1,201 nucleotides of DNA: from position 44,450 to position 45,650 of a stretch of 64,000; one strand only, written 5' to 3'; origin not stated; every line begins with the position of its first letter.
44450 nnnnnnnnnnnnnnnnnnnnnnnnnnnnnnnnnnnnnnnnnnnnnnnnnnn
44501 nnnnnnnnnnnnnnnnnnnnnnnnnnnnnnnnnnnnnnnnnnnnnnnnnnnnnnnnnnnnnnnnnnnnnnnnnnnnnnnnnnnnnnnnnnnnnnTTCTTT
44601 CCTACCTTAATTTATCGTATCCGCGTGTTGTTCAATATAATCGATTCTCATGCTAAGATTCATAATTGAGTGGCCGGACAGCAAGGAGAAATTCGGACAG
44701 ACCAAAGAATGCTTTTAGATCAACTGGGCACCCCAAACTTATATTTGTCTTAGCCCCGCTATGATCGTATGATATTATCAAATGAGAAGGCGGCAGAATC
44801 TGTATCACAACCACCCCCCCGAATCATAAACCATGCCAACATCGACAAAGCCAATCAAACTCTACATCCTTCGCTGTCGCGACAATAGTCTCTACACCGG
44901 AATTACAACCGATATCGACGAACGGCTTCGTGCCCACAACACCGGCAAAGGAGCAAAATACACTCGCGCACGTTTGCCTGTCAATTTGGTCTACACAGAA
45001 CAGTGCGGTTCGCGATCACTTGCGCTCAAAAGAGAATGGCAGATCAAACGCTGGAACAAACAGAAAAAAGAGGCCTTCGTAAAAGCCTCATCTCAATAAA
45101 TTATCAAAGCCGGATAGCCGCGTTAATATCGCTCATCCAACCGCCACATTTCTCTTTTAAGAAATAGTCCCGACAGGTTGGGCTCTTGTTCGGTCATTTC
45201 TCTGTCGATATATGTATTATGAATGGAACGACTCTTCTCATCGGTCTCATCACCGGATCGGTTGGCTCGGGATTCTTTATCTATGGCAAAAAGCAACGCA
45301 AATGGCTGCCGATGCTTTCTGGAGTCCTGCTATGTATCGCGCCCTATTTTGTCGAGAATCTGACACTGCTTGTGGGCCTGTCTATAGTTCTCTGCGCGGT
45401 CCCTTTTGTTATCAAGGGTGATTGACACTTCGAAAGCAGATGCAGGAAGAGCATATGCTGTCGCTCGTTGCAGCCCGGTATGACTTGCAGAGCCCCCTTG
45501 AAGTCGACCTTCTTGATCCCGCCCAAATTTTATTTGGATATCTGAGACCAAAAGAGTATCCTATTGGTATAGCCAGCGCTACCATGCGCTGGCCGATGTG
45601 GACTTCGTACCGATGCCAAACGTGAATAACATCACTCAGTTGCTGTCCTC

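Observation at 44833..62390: Diverged inverted duplication of a GIY-YIG + small-membrane-protein gene pair brackets a 16.3-kb efflux/signalling segment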

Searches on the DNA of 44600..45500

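Call 8: search_rna_families(source=window, start=44600, end=45500, threshold=evalue, max_evalue=10)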
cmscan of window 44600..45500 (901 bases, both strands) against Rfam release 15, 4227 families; matches with E-value up to 10: 2.
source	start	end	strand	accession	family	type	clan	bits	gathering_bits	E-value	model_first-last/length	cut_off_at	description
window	45239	45282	-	RF01138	sR23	Gene; snRNA; snoRNA; CD-box;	-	14.6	45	0.58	1-54/54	no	Small nucleolar RNA sR23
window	45239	45284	-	RF01123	sR35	Gene; snRNA; snoRNA; CD-box;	-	10.9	60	8.7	1-57/57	no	Small nucleolar RNA sR35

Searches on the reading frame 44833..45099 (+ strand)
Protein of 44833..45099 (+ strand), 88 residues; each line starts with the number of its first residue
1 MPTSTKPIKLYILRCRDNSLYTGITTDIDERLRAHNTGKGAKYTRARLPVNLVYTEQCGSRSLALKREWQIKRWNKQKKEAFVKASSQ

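Call 6: search_protein_families(library=pfam, proteins=[window:44833-45099:+], max_evalue=0.01)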
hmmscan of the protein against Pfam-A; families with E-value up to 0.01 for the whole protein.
window:44833-45099:+ (88 aa): 1 family
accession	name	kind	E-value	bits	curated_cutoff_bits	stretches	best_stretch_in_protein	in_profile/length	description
PF01541.30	GIY-YIG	-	3.8e-20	72.4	22.6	1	10-79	4-76/78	GIY-YIG catalytic domain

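Call 10: search_protein_families(library=ncbifam, proteins=[window:44833-45099:+], max_evalue=0.01)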
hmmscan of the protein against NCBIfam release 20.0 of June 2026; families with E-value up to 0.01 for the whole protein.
window:44833-45099:+ (88 aa): 0 families

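Call 22: find_homologous_proteins(query=window:44833-45099:+, max_evalue=1e-10)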
Query window:44833-45099:+ (88 aa): 7866 proteins with E <= 1e-10 among 8000 candidates; the best 120 are listed.
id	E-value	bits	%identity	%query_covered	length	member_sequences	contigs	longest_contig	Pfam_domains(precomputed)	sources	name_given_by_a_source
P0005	2.0e-52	192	100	100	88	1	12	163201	PF01541.31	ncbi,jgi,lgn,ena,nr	ncbi:MAG: GIY-YIG nuclease family protein [candidate division Zixibacteria bacterium]|nr:GIY-YIG nuc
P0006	7.8e-42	158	83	100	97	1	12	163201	PF01541.31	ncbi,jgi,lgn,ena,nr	ncbi:MAG: GIY-YIG nuclease family protein [candidate division Zixibacteria bacterium]|nr:GIY-YIG nuc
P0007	9.0e-27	110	68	85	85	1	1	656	PF01541.31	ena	-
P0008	1.7e-26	109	64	86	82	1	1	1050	PF01541.31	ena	-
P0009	2.1e-26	109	64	88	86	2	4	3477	PF01541.31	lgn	-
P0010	2.2e-26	109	63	86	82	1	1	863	PF01541.31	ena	-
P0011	2.5e-26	109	67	86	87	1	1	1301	PF01541.31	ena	-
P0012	2.6e-26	109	64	89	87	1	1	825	PF01541.31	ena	-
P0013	2.6e-26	109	65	85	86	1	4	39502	PF01541.31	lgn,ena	-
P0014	2.7e-26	109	62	84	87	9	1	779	PF01541.31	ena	-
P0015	3.0e-26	109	67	86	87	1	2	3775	PF01541.31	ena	-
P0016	3.3e-26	109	64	89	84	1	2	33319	PF01541.31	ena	-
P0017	3.4e-26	108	62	86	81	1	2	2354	PF01541.31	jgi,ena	-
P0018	3.5e-26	108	67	86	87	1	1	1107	PF01541.31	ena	-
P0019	3.5e-26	108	63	85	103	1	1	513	PF01541.31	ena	-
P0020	3.8e-26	108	65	85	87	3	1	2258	PF01541.31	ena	-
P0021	3.8e-26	108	61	84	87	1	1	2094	PF01541.31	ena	-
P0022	4.0e-26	108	63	86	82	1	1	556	PF01541.31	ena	-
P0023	4.1e-26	108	64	86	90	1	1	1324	PF01541.31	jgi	jgi:putative endonuclease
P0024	4.1e-26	108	65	89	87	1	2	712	PF01541.31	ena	-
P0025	4.4e-26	108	64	88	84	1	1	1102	PF01541.31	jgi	jgi:predicted GIY-YIG superfamily endonuclease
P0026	4.9e-26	108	64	86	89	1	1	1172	PF01541.31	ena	-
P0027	4.9e-26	108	68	85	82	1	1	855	PF01541.31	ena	-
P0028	5.7e-26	108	64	86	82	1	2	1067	PF01541.31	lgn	-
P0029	6.5e-26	108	66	86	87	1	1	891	PF01541.31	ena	-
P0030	7.0e-26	107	66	86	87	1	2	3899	PF01541.31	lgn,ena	-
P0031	7.8e-26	107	66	86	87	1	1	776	PF01541.31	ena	-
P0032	8.0e-26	107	64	85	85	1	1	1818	PF01541.31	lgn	-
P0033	8.5e-26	107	67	85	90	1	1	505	PF01541.31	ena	-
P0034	8.8e-26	107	61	90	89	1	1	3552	PF01541.31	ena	-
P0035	8.8e-26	107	66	88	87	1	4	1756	PF01541.31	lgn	-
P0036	9.0e-26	107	66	86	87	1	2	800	PF01541.31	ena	-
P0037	9.1e-26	107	62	84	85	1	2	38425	PF01541.31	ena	-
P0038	9.6e-26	107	66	88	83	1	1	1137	PF01541.31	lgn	-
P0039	9.7e-26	107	64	85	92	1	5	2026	PF01541.31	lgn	-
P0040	1.0e-25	107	66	86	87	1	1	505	PF01541.31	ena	-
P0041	1.2e-25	107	60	91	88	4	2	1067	PF01541.31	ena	-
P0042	1.2e-25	107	62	86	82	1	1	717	PF01541.31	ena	-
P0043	1.2e-25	107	66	86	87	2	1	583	PF01541.31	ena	-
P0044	1.2e-25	107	66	86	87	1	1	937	PF01541.31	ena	-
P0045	1.2e-25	107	66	86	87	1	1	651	PF01541.31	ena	-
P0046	1.3e-25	107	64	86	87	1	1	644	PF01541.31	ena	-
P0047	1.3e-25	107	64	86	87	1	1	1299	PF01541.31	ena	-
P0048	1.3e-25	107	66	86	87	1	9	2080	PF01541.31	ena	-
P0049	1.3e-25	107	67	85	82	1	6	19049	PF01541.31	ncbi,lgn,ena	-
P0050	1.4e-25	107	63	86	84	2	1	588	PF01541.31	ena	-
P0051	1.4e-25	107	64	85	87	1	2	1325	PF01541.31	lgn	-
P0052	1.4e-25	107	67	86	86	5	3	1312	PF01541.31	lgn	-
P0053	1.4e-25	107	66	88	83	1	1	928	PF01541.31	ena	-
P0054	1.4e-25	107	66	86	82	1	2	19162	PF01541.31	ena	-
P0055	1.5e-25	106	63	86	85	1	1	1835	PF01541.31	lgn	-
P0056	1.5e-25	106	64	84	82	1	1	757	PF01541.31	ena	-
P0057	1.5e-25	106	65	84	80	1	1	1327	PF01541.31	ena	-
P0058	1.5e-25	106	61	91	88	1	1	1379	PF01541.31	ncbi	-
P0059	1.6e-25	106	67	85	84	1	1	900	PF01541.31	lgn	-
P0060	1.6e-25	106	64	85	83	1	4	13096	PF01541.31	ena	-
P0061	1.7e-25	106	62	89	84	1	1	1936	PF01541.31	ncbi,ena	-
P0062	1.7e-25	106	61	90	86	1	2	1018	PF01541.31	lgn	-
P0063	1.8e-25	106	66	88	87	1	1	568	PF01541.31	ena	-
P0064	1.8e-25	106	65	85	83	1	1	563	PF01541.31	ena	-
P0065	1.9e-25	106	61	90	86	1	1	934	PF01541.31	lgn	-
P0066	1.9e-25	106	62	90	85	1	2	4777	PF01541.31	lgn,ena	-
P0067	1.9e-25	106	62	84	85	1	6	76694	PF01541.31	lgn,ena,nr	nr:GIY-YIG nuclease family protein [Oscillospiraceae bacterium]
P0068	1.9e-25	106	63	76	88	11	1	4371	PF01541.31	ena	-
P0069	1.9e-25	106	64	86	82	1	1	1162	PF01541.31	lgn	-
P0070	2.1e-25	106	64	85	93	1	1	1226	PF01541.31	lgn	-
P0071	2.1e-25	106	63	89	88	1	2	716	PF01541.31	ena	-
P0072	2.2e-25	106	63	90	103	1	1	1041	PF01541.31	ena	-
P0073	2.2e-25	106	67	85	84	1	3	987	PF01541.31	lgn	-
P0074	2.3e-25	106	65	84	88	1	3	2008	PF01541.31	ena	-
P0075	2.4e-25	106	66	86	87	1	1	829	PF01541.31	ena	-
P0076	2.4e-25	106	63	86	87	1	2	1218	PF01541.31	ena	-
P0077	2.5e-25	106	67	85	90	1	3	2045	PF01541.31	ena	-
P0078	2.6e-25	106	62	88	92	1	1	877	PF01541.31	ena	-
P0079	2.6e-25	106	61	90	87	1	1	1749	PF01541.31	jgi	-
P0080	2.6e-25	106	65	85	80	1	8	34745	PF01541.31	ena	-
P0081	2.7e-25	106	62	90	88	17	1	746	PF01541.31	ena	-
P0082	2.8e-25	106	62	90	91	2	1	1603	PF01541.31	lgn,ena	-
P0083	2.8e-25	106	64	85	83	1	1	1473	PF01541.31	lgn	-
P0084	2.9e-25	106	60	91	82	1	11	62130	PF01541.31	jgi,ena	-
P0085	2.9e-25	106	68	84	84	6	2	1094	PF01541.31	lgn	-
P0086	3.1e-25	105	64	86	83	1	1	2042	PF01541.31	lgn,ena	-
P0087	3.2e-25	105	64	86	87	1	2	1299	PF01541.31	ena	-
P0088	3.3e-25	105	67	85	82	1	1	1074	PF01541.31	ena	-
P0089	3.5e-25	105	62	86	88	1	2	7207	PF01541.31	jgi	-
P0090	3.6e-25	105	68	84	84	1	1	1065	PF01541.31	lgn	-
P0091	3.6e-25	105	62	90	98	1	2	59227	PF01541.31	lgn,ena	-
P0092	3.7e-25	105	61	85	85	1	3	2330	PF01541.31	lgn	-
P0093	3.8e-25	105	65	85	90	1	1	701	PF01541.31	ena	-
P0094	3.9e-25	105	63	85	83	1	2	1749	PF01541.31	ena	-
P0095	3.9e-25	105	65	85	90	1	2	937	PF01541.31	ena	-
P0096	4.0e-25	105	61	88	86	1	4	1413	PF01541.31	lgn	-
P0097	4.0e-25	105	67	80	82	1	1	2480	PF01541.31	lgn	-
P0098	4.1e-25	105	64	85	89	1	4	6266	PF01541.31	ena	-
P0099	4.1e-25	105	63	86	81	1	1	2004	PF01541.31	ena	-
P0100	4.1e-25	105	59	91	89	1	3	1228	PF01541.31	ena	-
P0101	4.2e-25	105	60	91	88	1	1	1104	PF01541.31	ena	-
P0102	4.2e-25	105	63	86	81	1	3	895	PF01541.31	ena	-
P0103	4.3e-25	105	59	91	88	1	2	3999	PF01541.31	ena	-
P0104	4.3e-25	105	64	85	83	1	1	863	PF01541.31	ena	-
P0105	4.3e-25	105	59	91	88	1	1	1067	PF01541.31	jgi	jgi:predicted GIY-YIG superfamily endonuclease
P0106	4.4e-25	105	67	80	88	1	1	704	PF01541.31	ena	-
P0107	4.4e-25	105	66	84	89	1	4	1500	PF01541.31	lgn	-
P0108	4.4e-25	105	58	89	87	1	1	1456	PF01541.31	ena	-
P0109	4.5e-25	105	64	84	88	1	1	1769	PF01541.31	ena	-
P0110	4.5e-25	105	64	89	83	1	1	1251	PF01541.31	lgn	-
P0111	4.6e-25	105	58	90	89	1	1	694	PF01541.31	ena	-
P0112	4.6e-25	105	63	89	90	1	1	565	PF01541.31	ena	-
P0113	4.7e-25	105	64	85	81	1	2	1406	PF01541.31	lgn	-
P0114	4.7e-25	105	62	92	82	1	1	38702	PF01541.31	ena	-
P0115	4.7e-25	105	64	85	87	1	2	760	PF01541.31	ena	-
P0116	5.0e-25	105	64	86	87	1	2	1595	PF01541.31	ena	-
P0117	5.0e-25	105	66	86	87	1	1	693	PF01541.31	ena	-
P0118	5.0e-25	105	62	86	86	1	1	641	PF01541.31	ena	-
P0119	5.1e-25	105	64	85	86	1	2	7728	PF01541.31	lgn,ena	-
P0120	5.1e-25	105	65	85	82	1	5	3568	PF01541.31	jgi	-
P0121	5.1e-25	105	68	84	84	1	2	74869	PF01541.31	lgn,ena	-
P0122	5.1e-25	105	67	85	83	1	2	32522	PF01541.31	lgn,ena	-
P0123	5.2e-25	105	61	84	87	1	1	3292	PF01541.31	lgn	-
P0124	5.2e-25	105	65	85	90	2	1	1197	PF01541.31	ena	-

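Call 26: search_protein_families(library=padloc, proteins=[window:44833-45099:+], max_evalue=0.01)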
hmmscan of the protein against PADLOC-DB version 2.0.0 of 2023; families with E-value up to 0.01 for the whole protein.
window:44833-45099:+ (88 aa): 0 families

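Call 27: search_solved_structures(query=window:44833-45099:+, max_evalue=0.001, show_alignments=1)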
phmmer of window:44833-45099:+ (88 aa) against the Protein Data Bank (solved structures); distinct sequences matched with E-value up to 0.001: 2.
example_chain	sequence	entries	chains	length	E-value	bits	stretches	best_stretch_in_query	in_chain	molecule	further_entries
1zg2_A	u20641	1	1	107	3.9e-19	71.5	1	10-84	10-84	Hypothetical UPF0213 protein BH0048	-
1ywl_A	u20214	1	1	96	1.2e-15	60.5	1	9-85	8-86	Hypothetical UPF0213 protein EF2693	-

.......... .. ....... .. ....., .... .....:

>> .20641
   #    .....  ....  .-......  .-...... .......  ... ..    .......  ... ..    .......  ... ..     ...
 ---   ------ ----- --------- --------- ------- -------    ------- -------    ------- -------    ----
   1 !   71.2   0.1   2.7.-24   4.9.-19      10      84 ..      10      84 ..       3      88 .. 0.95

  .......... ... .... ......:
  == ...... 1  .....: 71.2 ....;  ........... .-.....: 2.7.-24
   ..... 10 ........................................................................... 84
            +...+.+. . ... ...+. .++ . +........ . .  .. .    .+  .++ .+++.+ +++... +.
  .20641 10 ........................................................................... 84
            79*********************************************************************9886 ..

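Call 71: find_related_loci(query=A3, collection=metagenome_contigs, flank=4000)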
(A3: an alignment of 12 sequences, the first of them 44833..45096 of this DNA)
Query A3 (88 aa) in metagenome_contigs; peptide patterns used: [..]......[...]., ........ (x = any residue, [..] = any of these).
599 stretches matched a pattern (row limit reached: there are more); 463 encode a relative of the query (tblastn E <= 1e-3); the best 80 are kept; 80 distinct loci.
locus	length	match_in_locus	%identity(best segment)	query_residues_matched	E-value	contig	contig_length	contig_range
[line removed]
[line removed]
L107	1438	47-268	59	10-83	4e-27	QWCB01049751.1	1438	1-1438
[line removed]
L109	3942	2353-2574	59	10-83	5e-27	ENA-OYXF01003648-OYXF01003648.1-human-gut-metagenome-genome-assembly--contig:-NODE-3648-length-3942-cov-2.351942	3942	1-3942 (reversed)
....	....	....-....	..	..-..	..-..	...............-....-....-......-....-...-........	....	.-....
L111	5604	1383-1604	59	10-83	2e-26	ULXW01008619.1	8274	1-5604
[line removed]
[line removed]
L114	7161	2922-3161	56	10-88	7e-26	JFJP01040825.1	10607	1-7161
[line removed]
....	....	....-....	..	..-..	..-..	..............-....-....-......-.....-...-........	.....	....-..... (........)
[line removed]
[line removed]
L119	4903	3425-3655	53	10-86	3e-25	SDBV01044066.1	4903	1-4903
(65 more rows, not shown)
